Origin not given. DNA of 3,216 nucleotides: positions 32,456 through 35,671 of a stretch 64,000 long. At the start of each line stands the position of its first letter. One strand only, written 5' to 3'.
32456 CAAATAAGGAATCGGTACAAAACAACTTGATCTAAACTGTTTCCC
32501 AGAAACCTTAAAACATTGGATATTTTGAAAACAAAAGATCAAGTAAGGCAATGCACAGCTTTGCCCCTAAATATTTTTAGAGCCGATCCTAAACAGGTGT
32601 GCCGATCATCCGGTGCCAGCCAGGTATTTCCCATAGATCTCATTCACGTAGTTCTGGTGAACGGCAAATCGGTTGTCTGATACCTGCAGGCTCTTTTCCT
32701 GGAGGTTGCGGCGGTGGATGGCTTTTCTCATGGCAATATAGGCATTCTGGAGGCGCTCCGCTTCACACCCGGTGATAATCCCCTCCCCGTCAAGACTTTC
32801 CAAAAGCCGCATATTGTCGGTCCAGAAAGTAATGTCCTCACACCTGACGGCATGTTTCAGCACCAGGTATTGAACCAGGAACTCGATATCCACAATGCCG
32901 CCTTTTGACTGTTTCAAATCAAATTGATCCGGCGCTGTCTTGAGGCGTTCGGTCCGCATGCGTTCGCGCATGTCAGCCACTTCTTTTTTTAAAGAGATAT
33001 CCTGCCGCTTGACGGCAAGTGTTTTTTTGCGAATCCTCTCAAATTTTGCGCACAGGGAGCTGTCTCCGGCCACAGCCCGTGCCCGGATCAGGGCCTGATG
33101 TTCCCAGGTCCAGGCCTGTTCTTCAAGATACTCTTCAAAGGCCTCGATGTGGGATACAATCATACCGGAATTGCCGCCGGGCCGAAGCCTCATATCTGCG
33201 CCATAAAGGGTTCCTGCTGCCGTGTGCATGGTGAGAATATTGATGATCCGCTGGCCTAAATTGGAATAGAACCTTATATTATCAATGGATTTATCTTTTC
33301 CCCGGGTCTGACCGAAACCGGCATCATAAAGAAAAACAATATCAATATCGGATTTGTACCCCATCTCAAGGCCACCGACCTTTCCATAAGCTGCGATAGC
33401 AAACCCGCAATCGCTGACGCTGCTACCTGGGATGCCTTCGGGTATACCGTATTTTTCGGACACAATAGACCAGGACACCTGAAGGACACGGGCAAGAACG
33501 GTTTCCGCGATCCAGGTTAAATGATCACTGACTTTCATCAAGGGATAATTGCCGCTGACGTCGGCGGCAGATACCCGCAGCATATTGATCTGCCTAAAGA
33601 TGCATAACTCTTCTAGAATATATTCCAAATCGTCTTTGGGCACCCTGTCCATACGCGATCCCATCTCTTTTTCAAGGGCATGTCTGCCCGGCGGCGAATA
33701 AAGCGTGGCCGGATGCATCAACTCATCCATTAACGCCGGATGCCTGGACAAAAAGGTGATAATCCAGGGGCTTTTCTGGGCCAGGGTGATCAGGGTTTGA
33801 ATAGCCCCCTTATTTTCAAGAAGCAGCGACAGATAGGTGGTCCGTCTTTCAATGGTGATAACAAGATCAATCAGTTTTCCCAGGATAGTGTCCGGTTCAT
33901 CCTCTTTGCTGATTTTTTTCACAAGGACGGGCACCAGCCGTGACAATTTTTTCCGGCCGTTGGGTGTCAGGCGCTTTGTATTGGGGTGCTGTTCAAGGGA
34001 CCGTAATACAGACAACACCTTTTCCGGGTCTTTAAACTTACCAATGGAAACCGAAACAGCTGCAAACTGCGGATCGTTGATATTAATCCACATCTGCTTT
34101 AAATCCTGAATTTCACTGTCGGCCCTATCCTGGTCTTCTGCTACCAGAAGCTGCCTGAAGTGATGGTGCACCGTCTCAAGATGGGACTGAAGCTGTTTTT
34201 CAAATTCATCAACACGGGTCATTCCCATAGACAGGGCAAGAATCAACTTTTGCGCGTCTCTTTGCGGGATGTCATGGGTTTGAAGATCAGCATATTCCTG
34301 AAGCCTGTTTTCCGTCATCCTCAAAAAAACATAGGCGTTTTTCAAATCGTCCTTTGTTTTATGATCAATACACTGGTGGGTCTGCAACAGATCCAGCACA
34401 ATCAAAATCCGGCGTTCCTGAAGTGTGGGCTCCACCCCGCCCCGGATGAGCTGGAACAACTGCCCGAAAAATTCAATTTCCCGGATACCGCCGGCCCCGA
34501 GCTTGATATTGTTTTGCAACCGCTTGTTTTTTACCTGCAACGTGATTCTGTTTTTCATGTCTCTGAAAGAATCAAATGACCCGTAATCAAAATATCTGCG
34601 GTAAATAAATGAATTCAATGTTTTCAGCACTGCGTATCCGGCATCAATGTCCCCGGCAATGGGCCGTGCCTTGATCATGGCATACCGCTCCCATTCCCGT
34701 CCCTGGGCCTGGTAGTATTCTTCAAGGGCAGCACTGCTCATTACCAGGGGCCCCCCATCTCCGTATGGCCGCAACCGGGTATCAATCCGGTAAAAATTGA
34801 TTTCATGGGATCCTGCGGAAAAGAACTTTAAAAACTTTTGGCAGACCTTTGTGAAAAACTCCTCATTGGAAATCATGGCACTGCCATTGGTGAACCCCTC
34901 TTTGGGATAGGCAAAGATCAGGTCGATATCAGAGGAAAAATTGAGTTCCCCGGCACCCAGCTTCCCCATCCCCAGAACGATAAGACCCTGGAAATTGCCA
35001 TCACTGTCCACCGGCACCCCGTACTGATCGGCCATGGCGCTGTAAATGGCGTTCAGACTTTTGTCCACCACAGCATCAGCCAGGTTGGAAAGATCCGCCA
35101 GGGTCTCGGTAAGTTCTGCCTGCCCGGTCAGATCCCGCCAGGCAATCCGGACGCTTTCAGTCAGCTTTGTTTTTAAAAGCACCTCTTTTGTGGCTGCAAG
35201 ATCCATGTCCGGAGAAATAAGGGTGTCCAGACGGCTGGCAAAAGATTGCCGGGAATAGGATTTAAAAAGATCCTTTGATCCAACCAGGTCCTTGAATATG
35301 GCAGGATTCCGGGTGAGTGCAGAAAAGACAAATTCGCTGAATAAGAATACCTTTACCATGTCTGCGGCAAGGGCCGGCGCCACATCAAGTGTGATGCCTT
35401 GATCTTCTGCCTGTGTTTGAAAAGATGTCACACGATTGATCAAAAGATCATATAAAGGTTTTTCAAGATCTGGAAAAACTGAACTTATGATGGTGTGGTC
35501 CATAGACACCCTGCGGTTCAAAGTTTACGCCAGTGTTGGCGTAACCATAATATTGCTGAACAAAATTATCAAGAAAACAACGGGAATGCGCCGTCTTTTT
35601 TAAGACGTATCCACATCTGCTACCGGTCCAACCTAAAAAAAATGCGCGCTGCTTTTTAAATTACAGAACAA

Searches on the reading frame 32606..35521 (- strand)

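Call 95: search_protein_families(library=pfam, proteins=[window:32606-35521:-], max_evalue=0.000001)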
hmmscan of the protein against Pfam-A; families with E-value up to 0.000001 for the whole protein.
window:32606-35521:- (971 aa): 2 families
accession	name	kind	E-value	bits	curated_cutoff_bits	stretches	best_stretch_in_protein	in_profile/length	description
PF03710.21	GlnE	-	1.4e-140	467.3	24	2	575-829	2-251/252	Glutamate-ammonia ligase adenylyltransferase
PF08335.16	GlnD_UR_UTase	-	2.7e-34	118.6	21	2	321-459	2-141/141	GlnD PII-uridylyltransferase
